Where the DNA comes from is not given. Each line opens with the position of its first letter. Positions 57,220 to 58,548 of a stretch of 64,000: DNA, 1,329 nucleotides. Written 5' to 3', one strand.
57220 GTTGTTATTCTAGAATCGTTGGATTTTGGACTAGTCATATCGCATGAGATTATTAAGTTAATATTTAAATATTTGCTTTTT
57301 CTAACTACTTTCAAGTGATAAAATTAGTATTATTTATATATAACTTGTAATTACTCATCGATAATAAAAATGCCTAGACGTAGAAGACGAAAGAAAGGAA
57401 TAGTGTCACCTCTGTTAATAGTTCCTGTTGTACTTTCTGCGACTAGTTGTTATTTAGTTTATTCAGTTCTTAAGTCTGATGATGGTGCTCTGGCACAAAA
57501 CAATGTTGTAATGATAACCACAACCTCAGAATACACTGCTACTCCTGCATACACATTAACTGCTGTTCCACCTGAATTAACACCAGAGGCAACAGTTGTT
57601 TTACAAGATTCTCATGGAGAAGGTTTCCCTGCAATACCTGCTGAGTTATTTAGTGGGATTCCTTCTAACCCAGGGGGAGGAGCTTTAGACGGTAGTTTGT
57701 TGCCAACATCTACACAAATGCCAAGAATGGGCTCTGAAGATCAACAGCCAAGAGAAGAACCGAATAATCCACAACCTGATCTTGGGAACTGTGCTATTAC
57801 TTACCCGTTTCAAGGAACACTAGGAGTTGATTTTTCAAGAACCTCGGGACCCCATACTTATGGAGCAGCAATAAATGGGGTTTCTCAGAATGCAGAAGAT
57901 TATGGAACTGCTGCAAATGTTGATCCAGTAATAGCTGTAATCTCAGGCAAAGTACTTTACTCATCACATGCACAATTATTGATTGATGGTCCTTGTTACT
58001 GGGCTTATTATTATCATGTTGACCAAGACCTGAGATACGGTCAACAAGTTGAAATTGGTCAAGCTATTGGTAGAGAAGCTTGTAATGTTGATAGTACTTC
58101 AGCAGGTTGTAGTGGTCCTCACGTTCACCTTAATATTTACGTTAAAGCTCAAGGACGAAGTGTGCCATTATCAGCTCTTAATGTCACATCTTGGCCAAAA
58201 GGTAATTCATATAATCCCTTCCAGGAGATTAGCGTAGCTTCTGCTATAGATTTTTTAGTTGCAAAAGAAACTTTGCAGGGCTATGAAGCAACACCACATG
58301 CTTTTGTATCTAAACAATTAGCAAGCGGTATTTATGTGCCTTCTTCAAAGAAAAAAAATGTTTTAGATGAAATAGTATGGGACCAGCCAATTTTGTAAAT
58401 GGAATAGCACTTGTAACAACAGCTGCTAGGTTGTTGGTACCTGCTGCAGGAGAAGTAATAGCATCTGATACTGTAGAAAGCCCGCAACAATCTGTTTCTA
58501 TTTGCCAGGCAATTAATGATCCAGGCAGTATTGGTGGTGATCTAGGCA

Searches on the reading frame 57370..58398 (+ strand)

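Call 36: search_protein_families(library=pfam, proteins=[window:57370-58398:+], max_evalue=0.00001)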
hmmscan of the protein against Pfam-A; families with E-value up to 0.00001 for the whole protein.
window:57370-58398:+ (342 aa): 1 family
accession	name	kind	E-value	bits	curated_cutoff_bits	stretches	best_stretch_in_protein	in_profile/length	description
PF01551.29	Peptidase_M23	-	1.6e-07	31.9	28.7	1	182-260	11-91/96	Peptidase family M23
